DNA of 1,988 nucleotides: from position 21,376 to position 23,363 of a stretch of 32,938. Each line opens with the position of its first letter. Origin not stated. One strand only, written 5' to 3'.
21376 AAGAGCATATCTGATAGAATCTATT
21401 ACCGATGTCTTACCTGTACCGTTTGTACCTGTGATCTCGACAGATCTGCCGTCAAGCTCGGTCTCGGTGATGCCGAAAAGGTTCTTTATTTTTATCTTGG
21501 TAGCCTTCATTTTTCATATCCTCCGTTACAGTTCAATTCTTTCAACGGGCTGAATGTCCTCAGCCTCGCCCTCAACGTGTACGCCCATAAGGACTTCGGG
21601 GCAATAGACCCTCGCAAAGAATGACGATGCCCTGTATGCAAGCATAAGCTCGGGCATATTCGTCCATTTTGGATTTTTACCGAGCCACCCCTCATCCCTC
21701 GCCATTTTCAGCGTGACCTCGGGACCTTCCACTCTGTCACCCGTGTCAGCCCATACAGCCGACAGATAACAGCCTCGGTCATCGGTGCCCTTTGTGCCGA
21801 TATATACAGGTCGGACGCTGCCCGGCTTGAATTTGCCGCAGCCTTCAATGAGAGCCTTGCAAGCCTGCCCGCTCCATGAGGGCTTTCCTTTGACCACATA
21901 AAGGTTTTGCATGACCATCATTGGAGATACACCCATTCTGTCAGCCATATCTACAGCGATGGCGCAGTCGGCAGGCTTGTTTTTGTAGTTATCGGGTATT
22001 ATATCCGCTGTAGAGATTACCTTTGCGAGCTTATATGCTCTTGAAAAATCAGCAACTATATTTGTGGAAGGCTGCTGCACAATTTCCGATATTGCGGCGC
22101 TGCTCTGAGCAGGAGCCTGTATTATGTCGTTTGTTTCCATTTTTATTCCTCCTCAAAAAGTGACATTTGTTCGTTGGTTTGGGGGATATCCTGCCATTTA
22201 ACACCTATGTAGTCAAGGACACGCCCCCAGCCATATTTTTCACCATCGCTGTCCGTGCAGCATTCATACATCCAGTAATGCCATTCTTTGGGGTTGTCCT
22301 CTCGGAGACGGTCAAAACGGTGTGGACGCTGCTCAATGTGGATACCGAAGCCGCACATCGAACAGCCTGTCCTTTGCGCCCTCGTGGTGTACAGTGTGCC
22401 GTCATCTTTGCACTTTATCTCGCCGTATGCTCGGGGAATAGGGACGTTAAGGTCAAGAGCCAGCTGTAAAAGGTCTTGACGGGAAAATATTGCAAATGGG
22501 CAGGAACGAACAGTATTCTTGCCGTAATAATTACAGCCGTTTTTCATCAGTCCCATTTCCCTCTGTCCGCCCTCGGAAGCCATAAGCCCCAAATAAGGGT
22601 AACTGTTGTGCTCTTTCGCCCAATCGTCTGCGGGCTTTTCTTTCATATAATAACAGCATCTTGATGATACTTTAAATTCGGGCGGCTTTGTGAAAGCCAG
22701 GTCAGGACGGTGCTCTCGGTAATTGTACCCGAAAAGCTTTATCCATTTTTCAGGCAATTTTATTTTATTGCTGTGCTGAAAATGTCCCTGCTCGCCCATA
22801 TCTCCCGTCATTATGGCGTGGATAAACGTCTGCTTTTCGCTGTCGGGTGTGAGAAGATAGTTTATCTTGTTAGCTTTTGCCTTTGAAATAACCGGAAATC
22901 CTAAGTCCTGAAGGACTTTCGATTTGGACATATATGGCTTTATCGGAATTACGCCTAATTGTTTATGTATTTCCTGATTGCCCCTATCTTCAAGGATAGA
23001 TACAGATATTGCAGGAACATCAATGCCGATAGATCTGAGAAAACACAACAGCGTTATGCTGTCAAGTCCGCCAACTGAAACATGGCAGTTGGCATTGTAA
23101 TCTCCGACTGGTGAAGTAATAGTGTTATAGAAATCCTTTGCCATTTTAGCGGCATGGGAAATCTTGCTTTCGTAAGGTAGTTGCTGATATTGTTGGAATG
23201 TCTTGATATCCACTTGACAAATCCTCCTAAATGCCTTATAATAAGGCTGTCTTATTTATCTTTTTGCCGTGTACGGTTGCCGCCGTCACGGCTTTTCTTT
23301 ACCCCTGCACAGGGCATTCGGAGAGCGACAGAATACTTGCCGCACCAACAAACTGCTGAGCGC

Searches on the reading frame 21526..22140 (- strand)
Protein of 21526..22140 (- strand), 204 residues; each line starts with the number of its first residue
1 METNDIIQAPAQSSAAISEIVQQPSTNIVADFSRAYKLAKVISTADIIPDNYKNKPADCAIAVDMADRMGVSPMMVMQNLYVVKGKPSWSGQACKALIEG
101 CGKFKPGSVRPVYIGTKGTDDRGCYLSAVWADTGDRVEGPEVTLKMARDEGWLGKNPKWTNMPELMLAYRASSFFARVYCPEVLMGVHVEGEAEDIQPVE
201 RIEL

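Call 60: search_protein_families(library=pfam, proteins=[window:21526-22140:-], max_evalue=0.01)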
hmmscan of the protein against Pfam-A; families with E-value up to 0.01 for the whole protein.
window:21526-22140:- (204 aa): 1 family
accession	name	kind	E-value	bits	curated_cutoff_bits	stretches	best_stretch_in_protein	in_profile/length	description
PF03837.19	RecT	-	0.00017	21.7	24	1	54-197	19-191/198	RecT family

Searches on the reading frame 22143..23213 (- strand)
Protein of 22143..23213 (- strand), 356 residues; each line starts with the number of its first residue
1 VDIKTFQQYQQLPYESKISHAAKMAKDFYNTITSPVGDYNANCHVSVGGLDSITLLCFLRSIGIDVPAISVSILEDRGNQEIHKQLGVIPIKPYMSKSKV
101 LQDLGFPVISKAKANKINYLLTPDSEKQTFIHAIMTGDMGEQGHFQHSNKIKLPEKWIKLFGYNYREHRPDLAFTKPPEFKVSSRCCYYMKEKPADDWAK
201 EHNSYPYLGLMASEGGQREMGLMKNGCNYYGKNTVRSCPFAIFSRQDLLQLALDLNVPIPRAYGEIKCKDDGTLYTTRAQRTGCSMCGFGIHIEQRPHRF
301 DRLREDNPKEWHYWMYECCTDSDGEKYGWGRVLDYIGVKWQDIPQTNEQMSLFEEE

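Call 61: search_protein_families(library=pfam, proteins=[window:22143-23213:-], max_evalue=0.01)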
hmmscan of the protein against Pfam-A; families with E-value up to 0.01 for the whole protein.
window:22143-23213:- (356 aa): 0 families

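Call 108: search_protein_families(library=phrogs, proteins=[window:22143-23213:-], max_evalue=0.001)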
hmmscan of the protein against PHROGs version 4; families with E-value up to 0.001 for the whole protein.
window:22143-23213:- (356 aa): 1 family
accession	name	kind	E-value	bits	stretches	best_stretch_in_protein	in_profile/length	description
phrog_424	-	moron, auxiliary metabolic gene and host takeover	3e-23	83.5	1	14-330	132-378/460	phosphoadenosine phosphosulfate reductase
